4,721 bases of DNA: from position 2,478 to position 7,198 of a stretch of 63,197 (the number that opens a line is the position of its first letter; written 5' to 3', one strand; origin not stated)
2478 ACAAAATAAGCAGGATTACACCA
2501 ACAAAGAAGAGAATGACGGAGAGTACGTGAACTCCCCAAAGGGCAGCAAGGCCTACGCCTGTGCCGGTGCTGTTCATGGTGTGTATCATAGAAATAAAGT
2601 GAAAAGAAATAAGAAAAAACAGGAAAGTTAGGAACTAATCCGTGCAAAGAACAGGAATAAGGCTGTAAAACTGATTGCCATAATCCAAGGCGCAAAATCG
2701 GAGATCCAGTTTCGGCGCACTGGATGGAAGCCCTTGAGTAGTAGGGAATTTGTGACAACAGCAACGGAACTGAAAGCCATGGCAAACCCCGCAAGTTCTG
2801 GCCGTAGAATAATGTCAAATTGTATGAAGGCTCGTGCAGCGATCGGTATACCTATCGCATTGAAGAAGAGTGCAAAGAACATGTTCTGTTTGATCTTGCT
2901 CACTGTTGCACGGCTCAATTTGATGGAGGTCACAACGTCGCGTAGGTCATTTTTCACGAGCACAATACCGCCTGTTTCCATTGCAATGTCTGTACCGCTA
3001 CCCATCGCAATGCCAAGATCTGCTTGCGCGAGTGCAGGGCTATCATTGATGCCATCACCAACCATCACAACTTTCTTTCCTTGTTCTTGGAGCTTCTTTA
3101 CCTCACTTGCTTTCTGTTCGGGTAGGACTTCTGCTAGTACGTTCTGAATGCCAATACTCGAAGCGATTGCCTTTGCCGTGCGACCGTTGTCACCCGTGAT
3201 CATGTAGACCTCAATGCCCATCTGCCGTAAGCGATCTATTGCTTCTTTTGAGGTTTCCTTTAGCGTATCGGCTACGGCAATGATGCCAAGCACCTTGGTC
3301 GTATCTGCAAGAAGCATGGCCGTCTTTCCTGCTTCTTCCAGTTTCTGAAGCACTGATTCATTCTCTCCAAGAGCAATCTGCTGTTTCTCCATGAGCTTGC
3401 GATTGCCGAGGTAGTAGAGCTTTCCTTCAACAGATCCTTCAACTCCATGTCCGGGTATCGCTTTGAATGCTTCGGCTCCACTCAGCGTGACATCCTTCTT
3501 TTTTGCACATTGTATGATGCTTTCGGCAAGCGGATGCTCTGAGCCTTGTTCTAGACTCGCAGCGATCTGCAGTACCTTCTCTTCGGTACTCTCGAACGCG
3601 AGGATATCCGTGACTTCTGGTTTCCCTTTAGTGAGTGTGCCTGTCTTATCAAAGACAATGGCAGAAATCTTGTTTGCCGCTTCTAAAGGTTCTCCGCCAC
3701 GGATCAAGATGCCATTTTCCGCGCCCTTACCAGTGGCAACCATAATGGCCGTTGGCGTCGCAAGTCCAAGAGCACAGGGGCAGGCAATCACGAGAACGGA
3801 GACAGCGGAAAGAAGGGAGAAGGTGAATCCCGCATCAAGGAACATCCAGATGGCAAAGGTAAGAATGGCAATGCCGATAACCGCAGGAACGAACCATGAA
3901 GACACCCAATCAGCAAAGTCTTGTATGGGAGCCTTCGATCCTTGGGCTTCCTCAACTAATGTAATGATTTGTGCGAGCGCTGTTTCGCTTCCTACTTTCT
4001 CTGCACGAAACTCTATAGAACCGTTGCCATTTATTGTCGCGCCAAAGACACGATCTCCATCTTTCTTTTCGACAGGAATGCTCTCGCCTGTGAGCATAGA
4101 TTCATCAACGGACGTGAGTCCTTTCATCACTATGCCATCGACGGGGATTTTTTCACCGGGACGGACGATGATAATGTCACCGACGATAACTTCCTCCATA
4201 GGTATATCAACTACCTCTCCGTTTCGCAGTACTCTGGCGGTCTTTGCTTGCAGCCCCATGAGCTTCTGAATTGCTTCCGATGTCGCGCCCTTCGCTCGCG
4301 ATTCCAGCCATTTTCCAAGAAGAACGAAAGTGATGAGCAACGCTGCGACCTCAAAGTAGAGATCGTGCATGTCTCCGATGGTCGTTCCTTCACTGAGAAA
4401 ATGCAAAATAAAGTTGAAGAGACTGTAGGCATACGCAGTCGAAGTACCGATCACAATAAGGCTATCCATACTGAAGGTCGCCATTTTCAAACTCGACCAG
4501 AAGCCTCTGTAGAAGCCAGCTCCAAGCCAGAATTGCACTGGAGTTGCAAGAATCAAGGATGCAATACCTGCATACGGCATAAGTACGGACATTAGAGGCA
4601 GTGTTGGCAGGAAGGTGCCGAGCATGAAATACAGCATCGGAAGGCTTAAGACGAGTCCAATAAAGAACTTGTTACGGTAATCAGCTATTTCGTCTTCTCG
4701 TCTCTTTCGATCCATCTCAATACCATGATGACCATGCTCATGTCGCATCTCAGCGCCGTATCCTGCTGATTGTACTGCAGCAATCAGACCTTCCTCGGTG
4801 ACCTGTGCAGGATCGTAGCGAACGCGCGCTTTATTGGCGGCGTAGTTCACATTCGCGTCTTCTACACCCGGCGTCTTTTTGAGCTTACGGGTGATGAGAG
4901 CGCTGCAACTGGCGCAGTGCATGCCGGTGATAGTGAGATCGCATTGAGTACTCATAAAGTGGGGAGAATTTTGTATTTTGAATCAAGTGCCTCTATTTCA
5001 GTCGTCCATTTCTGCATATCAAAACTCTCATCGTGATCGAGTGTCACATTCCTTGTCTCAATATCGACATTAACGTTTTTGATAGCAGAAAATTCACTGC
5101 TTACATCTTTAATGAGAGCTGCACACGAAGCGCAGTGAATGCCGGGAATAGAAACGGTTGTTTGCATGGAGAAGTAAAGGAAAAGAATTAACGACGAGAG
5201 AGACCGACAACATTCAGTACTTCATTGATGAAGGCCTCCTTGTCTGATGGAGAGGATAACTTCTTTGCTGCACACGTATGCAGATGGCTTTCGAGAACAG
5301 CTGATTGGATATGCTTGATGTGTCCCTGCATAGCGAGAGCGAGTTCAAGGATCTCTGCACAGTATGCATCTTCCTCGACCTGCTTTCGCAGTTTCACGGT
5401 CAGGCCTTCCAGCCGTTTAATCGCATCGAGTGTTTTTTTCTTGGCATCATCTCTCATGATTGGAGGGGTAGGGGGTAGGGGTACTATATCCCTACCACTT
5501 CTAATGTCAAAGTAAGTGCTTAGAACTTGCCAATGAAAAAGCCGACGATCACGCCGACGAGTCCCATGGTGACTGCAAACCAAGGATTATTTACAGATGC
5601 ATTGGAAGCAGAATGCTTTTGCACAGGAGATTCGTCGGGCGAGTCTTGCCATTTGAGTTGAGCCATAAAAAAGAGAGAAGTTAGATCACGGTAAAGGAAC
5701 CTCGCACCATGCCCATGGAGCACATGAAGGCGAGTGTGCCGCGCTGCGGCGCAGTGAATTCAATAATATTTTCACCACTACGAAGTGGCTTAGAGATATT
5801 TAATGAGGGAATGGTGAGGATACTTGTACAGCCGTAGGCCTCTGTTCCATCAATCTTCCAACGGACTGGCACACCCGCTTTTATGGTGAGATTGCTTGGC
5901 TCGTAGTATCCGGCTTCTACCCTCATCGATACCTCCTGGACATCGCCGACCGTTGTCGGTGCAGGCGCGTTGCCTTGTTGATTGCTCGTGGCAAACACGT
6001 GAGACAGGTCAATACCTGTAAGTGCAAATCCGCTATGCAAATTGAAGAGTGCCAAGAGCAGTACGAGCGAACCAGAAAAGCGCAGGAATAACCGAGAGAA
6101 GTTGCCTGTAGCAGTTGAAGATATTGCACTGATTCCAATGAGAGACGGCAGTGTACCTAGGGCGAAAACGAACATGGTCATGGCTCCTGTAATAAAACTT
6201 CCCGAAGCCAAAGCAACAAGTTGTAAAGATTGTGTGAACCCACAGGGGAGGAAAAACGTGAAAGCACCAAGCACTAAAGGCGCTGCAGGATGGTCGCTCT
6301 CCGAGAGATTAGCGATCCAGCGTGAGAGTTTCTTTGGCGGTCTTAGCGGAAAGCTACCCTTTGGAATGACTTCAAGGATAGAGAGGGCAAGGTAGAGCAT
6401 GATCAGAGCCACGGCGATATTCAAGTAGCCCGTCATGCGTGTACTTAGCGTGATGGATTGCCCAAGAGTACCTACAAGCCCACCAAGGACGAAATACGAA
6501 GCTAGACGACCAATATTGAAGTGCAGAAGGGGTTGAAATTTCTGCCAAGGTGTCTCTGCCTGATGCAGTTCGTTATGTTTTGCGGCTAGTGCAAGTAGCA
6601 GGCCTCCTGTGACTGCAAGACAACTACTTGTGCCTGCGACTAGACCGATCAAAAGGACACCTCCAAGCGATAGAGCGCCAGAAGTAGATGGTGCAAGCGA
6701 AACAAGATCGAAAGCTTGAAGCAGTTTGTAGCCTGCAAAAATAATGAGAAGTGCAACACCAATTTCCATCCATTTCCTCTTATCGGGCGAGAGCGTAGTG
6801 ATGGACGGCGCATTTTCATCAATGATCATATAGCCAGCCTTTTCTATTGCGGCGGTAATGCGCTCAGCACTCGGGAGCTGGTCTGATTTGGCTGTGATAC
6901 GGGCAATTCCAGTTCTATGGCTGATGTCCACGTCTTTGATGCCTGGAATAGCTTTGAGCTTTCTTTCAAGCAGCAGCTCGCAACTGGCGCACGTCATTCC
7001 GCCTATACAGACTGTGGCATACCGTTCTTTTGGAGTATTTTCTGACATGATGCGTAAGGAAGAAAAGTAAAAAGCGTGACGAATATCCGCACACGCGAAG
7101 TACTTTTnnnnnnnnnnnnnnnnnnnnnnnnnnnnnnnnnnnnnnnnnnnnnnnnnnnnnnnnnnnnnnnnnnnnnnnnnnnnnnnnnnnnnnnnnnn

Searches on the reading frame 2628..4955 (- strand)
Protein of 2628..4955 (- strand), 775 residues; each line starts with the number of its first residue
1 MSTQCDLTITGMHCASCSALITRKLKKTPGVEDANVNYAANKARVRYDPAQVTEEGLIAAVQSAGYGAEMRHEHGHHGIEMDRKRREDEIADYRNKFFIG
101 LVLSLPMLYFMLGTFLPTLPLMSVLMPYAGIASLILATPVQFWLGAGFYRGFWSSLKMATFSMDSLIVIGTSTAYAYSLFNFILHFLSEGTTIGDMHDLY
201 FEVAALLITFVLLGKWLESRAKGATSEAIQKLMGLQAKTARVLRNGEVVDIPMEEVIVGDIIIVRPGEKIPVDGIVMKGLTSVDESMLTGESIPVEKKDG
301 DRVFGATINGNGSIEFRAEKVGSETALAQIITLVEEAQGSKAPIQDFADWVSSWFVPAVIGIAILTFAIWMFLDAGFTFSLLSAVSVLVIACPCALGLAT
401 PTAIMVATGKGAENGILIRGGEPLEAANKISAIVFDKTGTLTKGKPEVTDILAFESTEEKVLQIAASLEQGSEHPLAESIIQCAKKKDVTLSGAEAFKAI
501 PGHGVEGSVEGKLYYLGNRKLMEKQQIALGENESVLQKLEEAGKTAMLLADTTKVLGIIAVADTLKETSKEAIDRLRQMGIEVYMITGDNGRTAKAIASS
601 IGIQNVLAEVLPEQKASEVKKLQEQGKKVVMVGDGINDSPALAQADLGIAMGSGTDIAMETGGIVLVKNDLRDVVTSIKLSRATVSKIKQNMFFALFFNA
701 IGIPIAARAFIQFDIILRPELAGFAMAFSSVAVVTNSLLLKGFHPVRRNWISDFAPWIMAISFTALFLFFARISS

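Call 40: search_protein_families(library=pfam, proteins=[window:2628-4955:-], max_evalue=0.0001)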
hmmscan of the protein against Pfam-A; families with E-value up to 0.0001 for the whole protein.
window:2628-4955:- (775 aa): 4 families
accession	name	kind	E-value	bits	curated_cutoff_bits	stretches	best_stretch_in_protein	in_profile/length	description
PF00122.25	E1-E2_ATPase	-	1.7e-63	213.8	28.1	1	235-413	2-180/181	E1-E2 ATPase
PF00702.32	Hydrolase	-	1.5e-39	136.8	26.4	1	430-646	1-191/191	haloacid dehalogenase-like hydrolase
PF00403.32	HMA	-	1.4e-17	64.2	24.8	1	7-66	2-61/62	Heavy-metal-associated domain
PF08282.18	Hydrolase_3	-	4.3e-07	30.4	20.9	0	620-670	197-247/255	haloacid dehalogenase-like hydrolase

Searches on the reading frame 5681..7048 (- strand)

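Call 40: search_protein_families(library=pfam, proteins=[window:5681-7048:-], max_evalue=0.0001)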
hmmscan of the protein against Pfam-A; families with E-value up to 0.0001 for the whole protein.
window:5681-7048:- (455 aa): 3 families
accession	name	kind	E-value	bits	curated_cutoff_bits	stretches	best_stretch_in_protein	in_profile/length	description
PF13386.12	DsbD_2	-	3.8e-37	128.6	24.9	1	131-334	2-198/199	Cytochrome C biogenesis protein transmembrane region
PF00403.32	HMA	-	9.1e-12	45.6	24.8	1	14-73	3-61/62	Heavy-metal-associated domain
PF13473.12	Cupredoxin_1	-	1.4e-08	35.2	27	1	367-454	17-104/104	Cupredoxin-like domain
